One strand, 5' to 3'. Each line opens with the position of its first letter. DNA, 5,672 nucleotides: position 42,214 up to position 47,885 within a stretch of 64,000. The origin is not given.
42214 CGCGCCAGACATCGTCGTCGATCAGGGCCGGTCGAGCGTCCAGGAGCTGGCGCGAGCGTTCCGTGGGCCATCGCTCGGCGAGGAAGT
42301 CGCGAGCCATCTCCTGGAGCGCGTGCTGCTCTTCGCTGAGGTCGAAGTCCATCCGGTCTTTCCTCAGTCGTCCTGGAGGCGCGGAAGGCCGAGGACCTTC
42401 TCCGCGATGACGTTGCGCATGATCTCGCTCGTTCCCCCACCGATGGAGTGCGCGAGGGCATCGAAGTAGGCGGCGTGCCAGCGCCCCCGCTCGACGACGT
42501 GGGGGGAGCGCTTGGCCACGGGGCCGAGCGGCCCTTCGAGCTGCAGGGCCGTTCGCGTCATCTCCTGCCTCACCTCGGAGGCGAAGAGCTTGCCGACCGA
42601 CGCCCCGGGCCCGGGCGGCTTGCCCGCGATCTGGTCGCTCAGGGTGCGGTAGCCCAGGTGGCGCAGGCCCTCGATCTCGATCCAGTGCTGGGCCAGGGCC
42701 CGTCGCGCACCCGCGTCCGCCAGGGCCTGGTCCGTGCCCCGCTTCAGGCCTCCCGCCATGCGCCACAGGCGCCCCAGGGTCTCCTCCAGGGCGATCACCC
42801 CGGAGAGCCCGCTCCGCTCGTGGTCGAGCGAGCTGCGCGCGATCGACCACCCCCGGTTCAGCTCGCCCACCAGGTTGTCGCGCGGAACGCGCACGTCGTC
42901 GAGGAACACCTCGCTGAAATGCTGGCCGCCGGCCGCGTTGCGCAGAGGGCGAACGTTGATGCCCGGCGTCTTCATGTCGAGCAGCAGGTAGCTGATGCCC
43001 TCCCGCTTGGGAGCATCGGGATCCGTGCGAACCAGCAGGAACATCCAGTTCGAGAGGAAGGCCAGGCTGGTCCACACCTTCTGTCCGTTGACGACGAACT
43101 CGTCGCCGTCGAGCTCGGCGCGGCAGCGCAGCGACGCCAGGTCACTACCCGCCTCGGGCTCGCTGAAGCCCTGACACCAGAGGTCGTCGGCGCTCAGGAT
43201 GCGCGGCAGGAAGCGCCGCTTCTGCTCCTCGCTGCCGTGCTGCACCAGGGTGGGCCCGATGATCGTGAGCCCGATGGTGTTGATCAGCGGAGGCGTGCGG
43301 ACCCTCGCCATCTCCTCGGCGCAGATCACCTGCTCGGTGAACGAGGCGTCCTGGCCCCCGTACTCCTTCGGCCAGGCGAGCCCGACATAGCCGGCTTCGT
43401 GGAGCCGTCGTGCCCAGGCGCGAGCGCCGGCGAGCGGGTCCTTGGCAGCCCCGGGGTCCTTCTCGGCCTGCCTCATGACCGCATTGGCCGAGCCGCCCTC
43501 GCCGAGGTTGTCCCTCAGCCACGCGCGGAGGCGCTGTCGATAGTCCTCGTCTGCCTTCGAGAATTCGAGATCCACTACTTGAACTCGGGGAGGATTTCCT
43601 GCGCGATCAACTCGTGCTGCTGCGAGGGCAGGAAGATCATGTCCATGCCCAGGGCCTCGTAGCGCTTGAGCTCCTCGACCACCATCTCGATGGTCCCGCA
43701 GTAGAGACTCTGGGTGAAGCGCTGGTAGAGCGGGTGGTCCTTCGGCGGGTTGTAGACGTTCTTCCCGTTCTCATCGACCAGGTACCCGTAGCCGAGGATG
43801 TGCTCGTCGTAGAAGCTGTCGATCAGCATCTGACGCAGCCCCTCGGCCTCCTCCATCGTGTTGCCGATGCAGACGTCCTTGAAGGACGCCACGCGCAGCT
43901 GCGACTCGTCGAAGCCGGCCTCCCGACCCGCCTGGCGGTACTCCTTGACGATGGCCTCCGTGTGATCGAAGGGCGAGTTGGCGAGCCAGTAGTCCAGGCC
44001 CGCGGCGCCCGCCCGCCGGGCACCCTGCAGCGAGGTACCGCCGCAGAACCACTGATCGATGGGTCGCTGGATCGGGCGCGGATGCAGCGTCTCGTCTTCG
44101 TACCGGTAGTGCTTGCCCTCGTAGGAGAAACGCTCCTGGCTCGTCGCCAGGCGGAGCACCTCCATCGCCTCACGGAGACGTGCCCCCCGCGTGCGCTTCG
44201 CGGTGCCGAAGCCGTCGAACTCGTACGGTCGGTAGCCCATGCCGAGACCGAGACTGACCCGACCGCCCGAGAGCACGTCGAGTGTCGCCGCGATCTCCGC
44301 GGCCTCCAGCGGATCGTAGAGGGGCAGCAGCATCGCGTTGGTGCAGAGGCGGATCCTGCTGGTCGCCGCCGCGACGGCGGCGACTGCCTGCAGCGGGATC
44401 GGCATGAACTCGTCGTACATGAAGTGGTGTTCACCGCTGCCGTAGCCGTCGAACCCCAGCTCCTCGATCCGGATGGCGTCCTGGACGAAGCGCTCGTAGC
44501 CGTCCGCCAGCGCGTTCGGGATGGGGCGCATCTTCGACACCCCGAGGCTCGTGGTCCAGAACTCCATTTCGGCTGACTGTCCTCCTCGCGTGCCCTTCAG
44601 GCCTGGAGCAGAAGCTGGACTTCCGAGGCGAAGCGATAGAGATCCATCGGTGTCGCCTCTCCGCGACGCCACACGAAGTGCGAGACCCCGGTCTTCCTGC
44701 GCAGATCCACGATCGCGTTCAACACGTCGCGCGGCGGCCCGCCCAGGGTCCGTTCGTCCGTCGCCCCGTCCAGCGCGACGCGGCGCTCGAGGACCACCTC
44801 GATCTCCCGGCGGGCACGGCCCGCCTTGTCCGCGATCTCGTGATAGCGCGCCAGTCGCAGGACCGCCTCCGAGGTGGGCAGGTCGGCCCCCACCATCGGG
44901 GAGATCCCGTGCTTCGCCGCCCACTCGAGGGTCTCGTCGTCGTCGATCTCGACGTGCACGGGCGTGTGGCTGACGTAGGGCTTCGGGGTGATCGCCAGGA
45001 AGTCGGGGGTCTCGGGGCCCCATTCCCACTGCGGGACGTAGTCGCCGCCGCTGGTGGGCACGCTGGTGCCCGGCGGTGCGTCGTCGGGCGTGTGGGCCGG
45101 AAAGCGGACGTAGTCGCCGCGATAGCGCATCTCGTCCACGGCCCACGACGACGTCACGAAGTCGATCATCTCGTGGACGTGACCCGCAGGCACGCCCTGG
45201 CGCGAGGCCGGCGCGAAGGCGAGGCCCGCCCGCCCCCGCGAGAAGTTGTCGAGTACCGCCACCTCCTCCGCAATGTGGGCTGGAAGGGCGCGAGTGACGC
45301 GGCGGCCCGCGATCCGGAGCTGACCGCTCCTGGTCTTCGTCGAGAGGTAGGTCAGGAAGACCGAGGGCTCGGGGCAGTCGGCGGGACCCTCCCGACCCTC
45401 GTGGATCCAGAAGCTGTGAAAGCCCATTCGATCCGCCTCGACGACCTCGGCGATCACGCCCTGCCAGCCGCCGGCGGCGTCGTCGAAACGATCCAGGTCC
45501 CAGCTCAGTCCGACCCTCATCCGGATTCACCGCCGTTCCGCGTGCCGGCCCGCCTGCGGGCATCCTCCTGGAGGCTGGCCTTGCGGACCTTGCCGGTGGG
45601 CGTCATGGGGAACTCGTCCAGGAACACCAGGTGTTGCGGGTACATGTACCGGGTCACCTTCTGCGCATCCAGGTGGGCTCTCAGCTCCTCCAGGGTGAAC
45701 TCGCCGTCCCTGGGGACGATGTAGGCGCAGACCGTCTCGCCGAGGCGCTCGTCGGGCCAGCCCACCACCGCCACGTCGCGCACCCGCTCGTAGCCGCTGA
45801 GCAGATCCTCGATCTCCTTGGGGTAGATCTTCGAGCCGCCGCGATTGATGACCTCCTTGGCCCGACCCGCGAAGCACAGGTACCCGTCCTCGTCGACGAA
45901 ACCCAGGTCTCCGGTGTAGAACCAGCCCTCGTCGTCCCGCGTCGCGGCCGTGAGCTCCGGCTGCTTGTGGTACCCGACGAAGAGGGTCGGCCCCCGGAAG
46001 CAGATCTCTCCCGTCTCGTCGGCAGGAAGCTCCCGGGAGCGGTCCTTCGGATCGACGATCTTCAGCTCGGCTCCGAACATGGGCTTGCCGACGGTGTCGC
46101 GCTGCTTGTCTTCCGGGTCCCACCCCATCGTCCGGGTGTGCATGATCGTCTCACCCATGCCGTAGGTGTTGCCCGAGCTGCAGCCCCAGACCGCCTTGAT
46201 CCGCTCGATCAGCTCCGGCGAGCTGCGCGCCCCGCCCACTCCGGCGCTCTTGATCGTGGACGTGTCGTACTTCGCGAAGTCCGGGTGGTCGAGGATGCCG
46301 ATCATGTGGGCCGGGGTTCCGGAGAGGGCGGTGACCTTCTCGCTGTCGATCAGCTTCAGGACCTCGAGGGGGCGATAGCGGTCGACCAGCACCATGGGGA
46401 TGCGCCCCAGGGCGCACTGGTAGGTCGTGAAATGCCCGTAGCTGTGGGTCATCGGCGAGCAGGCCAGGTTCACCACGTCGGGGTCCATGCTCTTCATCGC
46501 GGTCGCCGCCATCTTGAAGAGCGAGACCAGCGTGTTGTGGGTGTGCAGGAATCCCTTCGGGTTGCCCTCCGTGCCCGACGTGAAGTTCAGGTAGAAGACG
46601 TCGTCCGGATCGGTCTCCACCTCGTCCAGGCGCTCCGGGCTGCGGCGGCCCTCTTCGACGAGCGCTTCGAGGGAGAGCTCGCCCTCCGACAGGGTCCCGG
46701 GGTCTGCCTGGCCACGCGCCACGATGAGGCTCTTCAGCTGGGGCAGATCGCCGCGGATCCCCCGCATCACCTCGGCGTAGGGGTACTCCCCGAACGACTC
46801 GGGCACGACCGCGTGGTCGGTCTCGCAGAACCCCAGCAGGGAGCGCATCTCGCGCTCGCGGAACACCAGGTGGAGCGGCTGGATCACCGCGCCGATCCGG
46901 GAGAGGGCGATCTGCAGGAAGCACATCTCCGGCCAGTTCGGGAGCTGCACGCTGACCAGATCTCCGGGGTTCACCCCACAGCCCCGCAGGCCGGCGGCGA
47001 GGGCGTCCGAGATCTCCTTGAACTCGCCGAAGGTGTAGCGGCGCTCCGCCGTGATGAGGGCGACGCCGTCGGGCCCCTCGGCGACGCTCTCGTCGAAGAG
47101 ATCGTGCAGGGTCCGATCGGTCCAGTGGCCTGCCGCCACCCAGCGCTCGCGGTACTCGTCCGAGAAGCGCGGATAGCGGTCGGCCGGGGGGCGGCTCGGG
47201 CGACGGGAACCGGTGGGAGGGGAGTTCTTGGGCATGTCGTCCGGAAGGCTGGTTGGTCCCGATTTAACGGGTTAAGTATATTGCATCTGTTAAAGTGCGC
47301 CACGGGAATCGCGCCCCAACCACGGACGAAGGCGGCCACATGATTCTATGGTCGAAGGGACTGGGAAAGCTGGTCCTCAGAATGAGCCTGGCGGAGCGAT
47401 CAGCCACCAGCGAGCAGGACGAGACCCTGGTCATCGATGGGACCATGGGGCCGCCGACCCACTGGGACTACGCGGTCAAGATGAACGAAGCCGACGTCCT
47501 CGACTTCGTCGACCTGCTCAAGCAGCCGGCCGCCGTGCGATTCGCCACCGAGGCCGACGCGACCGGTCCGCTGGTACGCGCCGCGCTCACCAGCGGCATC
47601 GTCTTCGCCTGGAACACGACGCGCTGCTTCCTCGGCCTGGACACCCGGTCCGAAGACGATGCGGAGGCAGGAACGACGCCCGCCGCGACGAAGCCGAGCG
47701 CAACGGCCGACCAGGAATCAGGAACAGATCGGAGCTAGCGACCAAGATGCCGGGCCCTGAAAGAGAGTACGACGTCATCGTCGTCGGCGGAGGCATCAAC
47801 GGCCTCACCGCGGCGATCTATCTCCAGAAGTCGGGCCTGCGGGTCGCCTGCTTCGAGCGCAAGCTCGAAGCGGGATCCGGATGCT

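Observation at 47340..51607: Four-gene cassette: two tandem CrtI/phytoene-desaturase-family flavoenzymes bracketed by two small paralogous proteins of unknown family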

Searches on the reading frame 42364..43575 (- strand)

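Call 22: search_protein_families(library=pfam, proteins=[window:42364-43575:-], max_evalue=0.001)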
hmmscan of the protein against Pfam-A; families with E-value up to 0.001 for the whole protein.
window:42364-43575:- (403 aa): 3 families
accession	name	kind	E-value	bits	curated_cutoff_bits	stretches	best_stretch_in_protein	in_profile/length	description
PF00441.29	Acyl-CoA_dh_1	-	4.2e-25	89.1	22.4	1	240-394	1-149/150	Acyl-CoA dehydrogenase, C-terminal domain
PF02771.21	Acyl-CoA_dh_N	-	1.2e-18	67.9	22.9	1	52-129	34-112/113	Acyl-CoA dehydrogenase, N-terminal domain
PF02770.24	Acyl-CoA_dh_M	-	1.9e-18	66.8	33.3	1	134-228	1-97/97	Acyl-CoA dehydrogenase, middle domain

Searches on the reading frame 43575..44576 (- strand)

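Call 22: search_protein_families(library=pfam, proteins=[window:43575-44576:-], max_evalue=0.001)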
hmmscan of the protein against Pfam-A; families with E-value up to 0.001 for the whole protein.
window:43575-44576:- (333 aa): 1 family
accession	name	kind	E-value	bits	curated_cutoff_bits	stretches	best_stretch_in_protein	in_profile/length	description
PF00296.26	Bac_luciferase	-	8.9e-57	193.2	27.9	1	22-312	19-313/314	Luciferase-like monooxygenase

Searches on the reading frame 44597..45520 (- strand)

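Call 22: search_protein_families(library=pfam, proteins=[window:44597-45520:-], max_evalue=0.001)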
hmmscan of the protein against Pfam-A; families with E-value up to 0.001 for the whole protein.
window:44597-45520:- (307 aa): 1 family
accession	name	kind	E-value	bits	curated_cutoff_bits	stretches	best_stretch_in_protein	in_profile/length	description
PF00296.26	Bac_luciferase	-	2.7e-20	73.4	27.9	1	15-251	17-231/314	Luciferase-like monooxygenase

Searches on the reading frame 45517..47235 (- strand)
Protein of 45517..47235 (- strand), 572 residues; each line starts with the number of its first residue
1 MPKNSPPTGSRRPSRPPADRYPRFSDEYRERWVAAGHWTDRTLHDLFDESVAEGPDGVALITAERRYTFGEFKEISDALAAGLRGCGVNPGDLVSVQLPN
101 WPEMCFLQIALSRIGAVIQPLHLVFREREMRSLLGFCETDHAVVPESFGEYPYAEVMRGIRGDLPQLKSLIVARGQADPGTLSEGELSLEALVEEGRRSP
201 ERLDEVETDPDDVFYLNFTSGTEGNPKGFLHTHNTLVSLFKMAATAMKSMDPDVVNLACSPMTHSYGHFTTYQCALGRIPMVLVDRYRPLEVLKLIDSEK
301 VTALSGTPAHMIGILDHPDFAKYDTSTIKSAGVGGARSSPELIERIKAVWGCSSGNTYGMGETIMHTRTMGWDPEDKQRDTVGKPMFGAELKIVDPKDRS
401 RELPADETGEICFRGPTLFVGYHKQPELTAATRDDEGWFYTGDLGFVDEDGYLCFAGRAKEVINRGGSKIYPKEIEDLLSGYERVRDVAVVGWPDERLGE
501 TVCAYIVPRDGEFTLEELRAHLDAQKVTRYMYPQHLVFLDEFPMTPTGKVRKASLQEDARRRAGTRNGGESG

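Call 22: search_protein_families(library=pfam, proteins=[window:45517-47235:-], max_evalue=0.001)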
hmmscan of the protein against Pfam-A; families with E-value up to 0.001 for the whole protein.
window:45517-47235:- (572 aa): 2 families
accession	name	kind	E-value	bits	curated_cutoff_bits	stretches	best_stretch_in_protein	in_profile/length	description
PF00501.34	AMP-binding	-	1.7e-75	254.7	29.9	1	47-423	1-384/384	AMP-binding enzyme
PF13193.12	AMP-binding_C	-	2e-16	61.1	24.5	1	474-549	1-76/76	AMP-binding enzyme C-terminal domain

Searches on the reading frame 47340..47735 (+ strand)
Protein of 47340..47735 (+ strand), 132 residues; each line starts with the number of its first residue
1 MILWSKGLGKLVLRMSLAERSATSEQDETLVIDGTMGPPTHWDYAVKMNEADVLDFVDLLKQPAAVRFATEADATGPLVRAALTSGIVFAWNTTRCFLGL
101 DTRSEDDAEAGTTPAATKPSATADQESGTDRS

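Call 4: search_protein_families(library=pfam, proteins=[window:47340-47735:+], max_evalue=1)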
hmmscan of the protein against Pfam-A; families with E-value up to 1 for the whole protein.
window:47340-47735:+ (132 aa): 0 families

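Call 5: search_protein_families(library=ncbifam, proteins=[window:47340-47735:+], max_evalue=1)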
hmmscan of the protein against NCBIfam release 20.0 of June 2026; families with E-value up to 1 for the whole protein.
window:47340-47735:+ (132 aa): 0 families
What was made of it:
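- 47340..47738 (+): S1, a 132-aa small partner protein. N-terminal signature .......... (47340-47369). Conserved core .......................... (47439-47528). Moderately hydrophobic helix (47565-47639). Acidic Thr/Ala-rich tail. No Pfam or NCBIfam family (calls 4, 5).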

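Call 11: find_homologous_proteins(query=window:47340-47735:+, max_evalue=0.01)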
Query window:47340-47735:+ (132 aa): 86 proteins with E <= 0.01 among 128 candidates.
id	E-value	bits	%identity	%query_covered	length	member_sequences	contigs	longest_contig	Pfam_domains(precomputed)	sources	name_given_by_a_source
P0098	4.4e-80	284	100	100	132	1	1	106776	-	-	-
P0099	2.2e-48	181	77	83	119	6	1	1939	-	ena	-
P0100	3.2e-48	181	77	83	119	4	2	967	-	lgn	-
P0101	9.0e-48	179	76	83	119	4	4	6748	-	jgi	jgi:hypothetical protein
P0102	1.2e-47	179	67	100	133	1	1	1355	-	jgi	jgi:hypothetical protein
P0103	1.8e-46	175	65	100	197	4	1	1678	-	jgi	jgi:hypothetical protein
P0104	1.9e-46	175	70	89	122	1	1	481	-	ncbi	-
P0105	1.9e-46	175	64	100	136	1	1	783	-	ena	-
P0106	3.5e-46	174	69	89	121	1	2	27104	-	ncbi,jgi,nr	ncbi:MAG: hypothetical protein JRG96_17845 [Deltaproteobacteria bacterium]|nr:hypothetical protein [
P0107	3.8e-46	174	72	88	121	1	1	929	-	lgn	-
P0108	6.9e-45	170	76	79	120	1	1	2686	-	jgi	jgi:hypothetical protein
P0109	8.2e-45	170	77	79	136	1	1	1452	-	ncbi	-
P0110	1.2e-44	169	74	81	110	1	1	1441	-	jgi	jgi:hypothetical protein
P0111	2.3e-44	168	73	79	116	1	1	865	-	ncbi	-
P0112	3.2e-44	168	76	76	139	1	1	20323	-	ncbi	-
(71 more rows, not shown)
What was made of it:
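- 47340..47738 (+): 86 homologues (call 11).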

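Call 25: predict_structure(alignment_id=A2)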
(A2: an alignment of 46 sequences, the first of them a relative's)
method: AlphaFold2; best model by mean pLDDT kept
length: 132 residues; sequences in the alignment: 46
mean_pLDDT: 62.2   pTM: 0.28
mean pLDDT of the five models: 62.2, 61.9, 61.3, 60.4, 58.6
residues with pLDDT >= 90: 11; 70-90: 42; 50-70: 31; < 50: 48
segments of 3 or more residues with pLDDT < 50: 1-19, 67-70, 109-132
pLDDT, mean of each block of 10 residues (from residue 1): 40 45 68 70 75 74 54 71 92 89 54 42 41 42
secondary structure, 60 per line:
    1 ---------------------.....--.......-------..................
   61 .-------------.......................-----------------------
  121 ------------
elements in order: E22-26 E29-35 E43-49 H50-61 H75-97

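Call 72: fold_search(model_id=the predicted structure, library=pdb)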
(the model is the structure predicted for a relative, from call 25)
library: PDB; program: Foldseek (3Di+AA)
matches with E <= 10: 475; with E <= 0.001: 0
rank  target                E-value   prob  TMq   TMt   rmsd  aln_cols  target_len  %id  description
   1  8bh3_D                1.2e-01  0.35  0.16  0.15  31.7       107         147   17  DNA-PK Ku80 mediated dimer bound to PAXX (released 2023-06-07)
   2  9cq3_H                3.2e-01  0.20  0.16  0.15  28.5       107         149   19  The gap-filling complex with Pol mu engaged in the NHEJ pathway (released 2025-04-23)
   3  9a69_B                3.8e-01  0.41  0.22  0.05  17.2        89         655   15  Integrative model of MCPB-MCPC by crosslinking MS and deep learning (released 2024-09-18)
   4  6jsx_A                5.2e-01  0.75  0.27  0.43   4.4        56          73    9  Structure of a flagellin protein, HpFlaG (released 2020-04-08)
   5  8ip8_NB               5.9e-01  0.80  0.23  0.41   5.2        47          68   11  Wheat 80S ribosome stalled on AUG-Stop boron dependently (released 2024-02-21)
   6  3kye_B                5.9e-01  0.54  0.21  0.22   6.8        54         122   22  Crystal Structure of Roadblock/LC7 Domain from Streptomyces avermitilis (released 2009-12-22)
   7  3q9d_A                5.9e-01  0.38  0.28  0.23   9.1        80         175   11  Crystal Structure of Cpn0803 from C. pneumoniae. (released 2012-01-11)
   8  3q9d_B                6.7e-01  0.35  0.28  0.23   9.4        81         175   11  Crystal Structure of Cpn0803 from C. pneumoniae. (released 2012-01-11)
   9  8ciu                  7.2e-01  0.28  0.20  0.10  12.6        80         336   14  The FERM domain of human moesin mutant H288A (released 2023-03-01)
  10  7wb4_b                7.2e-01  0.12  0.17  0.05  18.5       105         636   16  Cryo-EM structure of the NR subunit from X. laevis NPC (released 2022-03-02)
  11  8chv_C                7.2e-01  0.10  0.17  0.17  14.1        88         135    9  Crystal structure of human PURA (fragment Glu57-Glu212, PUR repeat I and II) R140P mutant (released 2024-02-21)
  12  3nm7_A                7.2e-01  0.09  0.19  0.24   9.9        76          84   14  Crystal Structure of Borrelia burgdorferi Pur-alpha (released 2010-10-06)
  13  8bh3_M                8.1e-01  0.18  0.21  0.18   5.2        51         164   18  DNA-PK Ku80 mediated dimer bound to PAXX (released 2023-06-07)
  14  7fik_B                8.1e-01  0.11  0.16  0.05  17.5        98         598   16  The cryo-EM structure of the CR subunit from X. laevis NPC (released 2022-11-09)
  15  4bhm_D                9.2e-01  0.33  0.26  0.39   5.8        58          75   12  The crystal structure of MoSub1-DNA complex reveals a novel DNA binding mode (released 2014-04-23)
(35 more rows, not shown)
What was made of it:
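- Tried and rejected: Foldseek of the S1 model against PDB gave nothing at E<=0.001 (call 72).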
